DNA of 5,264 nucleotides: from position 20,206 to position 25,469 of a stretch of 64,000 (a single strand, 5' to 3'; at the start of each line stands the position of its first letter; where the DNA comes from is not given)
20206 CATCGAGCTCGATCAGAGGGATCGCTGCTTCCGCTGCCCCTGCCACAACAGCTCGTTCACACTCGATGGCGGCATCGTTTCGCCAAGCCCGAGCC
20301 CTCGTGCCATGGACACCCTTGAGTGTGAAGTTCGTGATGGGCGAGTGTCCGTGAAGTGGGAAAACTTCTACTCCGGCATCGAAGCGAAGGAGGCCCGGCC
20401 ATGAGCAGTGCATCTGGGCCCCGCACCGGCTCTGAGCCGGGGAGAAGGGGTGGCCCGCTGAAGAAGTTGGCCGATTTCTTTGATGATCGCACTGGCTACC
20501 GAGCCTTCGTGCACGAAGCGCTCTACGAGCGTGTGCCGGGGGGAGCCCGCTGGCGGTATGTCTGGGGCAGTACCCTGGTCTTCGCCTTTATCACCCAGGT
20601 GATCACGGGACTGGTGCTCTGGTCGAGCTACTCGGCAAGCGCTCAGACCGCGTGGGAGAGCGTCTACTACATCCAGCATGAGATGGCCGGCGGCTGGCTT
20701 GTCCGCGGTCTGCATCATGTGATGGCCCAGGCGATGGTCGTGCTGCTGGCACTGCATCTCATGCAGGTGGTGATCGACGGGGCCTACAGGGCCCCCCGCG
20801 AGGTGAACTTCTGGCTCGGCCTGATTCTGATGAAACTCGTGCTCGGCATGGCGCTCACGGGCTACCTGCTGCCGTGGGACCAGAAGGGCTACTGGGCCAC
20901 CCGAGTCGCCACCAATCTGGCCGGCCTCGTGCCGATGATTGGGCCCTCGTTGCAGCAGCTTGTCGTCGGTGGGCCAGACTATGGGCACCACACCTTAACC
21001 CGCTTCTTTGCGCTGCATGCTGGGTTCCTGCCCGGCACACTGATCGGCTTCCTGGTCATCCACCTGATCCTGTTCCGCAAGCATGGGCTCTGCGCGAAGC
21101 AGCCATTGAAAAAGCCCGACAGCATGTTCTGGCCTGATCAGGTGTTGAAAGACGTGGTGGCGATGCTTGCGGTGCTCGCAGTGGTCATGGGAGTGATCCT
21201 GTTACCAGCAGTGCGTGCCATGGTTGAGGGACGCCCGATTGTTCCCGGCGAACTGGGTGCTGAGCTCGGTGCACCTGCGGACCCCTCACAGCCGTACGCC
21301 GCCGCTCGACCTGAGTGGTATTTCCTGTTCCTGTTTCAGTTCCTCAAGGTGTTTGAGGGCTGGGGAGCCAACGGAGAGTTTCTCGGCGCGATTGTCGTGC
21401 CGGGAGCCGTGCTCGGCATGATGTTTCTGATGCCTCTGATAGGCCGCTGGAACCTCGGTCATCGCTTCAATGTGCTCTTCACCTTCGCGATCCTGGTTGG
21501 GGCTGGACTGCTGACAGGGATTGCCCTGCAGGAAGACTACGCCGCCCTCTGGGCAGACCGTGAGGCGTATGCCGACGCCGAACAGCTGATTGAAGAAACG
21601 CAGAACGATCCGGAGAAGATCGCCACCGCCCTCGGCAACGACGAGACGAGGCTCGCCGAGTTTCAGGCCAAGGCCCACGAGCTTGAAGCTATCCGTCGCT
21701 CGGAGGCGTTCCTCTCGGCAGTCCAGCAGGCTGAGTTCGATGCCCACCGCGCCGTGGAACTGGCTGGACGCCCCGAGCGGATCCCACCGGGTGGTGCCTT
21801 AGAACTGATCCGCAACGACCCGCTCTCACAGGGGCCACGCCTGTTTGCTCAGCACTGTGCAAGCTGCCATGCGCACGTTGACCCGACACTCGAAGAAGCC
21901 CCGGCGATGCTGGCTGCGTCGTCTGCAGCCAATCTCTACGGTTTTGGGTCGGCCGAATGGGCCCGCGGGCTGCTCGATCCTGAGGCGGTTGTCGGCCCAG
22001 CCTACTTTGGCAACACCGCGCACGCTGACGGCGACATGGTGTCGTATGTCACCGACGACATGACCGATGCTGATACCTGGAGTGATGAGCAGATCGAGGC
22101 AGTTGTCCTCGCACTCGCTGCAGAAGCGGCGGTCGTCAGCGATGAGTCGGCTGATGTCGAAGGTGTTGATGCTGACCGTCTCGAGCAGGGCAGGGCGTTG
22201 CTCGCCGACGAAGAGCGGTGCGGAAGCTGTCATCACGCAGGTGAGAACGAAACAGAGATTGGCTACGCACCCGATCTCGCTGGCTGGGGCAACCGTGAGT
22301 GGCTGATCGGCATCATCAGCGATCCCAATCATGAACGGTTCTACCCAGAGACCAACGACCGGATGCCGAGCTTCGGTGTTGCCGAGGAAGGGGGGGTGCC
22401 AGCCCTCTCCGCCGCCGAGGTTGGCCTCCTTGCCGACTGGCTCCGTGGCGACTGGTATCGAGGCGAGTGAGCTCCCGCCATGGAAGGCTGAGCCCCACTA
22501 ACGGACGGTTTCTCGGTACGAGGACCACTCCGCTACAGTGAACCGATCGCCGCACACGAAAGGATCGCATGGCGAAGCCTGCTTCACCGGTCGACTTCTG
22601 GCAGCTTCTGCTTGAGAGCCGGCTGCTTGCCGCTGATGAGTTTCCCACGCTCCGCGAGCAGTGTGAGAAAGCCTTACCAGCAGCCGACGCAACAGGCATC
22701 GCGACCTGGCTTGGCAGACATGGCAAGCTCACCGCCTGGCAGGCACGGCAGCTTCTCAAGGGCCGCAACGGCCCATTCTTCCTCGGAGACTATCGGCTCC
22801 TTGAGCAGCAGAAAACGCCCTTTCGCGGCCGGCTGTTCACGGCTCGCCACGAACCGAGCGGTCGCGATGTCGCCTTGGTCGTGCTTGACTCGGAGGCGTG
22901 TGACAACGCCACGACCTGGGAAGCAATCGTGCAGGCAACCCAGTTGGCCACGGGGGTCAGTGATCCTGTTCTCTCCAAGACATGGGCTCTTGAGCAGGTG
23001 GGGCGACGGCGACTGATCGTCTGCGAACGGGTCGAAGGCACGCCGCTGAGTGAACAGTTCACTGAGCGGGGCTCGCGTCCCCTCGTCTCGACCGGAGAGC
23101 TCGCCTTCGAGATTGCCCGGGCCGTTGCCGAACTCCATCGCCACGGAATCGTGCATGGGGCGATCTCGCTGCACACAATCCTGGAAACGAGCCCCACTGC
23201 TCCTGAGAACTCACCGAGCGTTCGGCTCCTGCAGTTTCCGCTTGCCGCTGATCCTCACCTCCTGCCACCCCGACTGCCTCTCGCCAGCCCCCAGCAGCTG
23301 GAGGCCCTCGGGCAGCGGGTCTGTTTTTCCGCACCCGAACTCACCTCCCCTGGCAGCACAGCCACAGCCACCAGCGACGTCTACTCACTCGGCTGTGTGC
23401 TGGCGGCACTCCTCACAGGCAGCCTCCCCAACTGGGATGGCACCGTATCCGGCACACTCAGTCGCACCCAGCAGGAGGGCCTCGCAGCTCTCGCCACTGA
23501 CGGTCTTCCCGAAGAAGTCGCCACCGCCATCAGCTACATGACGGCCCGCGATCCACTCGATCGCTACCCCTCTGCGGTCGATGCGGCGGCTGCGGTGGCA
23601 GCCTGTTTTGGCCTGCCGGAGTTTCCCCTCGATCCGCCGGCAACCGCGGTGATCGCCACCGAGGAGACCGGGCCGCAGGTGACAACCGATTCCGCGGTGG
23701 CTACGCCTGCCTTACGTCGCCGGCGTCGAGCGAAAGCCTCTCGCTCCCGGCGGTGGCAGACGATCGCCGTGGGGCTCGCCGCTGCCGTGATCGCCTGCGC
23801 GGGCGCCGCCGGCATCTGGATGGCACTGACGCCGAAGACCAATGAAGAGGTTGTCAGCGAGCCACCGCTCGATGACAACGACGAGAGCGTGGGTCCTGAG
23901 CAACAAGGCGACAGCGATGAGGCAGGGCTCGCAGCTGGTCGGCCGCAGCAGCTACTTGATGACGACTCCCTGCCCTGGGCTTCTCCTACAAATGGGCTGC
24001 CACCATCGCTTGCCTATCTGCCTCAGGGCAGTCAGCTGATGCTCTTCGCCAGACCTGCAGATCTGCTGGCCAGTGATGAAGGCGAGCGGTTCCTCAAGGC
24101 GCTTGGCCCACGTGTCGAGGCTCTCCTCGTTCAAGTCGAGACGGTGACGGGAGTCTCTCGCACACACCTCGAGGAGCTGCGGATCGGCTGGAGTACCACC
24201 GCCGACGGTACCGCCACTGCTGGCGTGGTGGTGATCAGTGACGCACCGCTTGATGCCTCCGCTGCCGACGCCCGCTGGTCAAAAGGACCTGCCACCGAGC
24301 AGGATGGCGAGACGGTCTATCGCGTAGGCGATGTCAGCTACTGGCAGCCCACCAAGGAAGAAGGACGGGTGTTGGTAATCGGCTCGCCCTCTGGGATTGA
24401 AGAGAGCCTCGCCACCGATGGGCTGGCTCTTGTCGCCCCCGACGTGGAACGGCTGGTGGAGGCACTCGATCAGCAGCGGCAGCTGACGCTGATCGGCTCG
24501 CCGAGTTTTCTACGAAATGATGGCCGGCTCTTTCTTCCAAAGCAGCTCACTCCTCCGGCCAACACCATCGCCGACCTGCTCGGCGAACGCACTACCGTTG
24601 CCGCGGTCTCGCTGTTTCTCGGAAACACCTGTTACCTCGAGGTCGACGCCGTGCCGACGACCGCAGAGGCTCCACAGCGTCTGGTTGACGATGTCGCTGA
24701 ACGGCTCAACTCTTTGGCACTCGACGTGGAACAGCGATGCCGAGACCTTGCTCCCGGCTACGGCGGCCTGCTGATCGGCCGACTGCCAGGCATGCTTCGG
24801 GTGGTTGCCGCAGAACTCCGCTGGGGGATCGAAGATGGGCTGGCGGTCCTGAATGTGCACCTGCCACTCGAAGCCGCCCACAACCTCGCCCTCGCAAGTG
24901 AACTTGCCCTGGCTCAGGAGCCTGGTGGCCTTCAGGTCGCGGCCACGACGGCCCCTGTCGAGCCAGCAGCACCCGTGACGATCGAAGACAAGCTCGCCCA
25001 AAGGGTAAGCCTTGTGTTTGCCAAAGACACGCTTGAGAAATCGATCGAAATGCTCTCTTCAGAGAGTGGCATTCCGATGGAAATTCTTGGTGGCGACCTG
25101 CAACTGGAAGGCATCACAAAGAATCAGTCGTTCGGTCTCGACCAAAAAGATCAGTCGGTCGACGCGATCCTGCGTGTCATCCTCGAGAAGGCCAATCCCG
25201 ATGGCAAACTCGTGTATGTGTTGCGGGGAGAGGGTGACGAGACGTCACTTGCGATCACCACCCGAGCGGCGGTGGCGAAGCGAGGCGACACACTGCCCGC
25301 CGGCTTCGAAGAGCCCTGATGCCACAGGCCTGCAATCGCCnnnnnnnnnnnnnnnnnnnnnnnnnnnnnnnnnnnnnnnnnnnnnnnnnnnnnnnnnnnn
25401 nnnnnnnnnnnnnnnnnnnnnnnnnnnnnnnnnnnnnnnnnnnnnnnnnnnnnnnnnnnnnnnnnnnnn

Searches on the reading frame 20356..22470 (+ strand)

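Call 58: search_protein_families(library=pfam, proteins=[window:20356-22470:+], max_evalue=0.00001)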
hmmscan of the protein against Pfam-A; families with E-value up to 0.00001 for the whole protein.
window:20356-22470:+ (704 aa): 4 families
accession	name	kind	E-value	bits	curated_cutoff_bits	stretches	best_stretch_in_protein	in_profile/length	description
PF13631.11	Cytochrom_B_N_2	-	7.3e-42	143.6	27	1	126-285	2-163/169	Cytochrome b(N-terminal)/b6/petB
PF00033.24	Cytochrome_B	-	3.8e-40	138.2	27.2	1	66-244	12-189/189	Cytochrome b/b6/petB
PF00034.26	Cytochrom_C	-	4.9e-08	34.6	21.3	0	492-584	3-83/90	Cytochrome c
PF13442.11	Cytochrome_CBB3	-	9.8e-07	29.5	27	0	490-525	3-25/68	Cytochrome C oxidase, cbb3-type, subunit III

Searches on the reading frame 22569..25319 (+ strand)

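Call 58: search_protein_families(library=pfam, proteins=[window:22569-25319:+], max_evalue=0.00001)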
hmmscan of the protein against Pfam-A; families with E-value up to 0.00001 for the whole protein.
window:22569-25319:+ (916 aa): 2 families
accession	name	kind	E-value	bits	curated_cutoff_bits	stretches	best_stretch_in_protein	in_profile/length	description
PF00069.31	Pkinase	-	4.3e-12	46.4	31.7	1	87-330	13-249/263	Protein kinase domain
PF07714.23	PK_Tyr_Ser-Thr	-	1.1e-07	31.8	23.1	1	94-332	24-248/258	Protein tyrosine and serine/threonine kinase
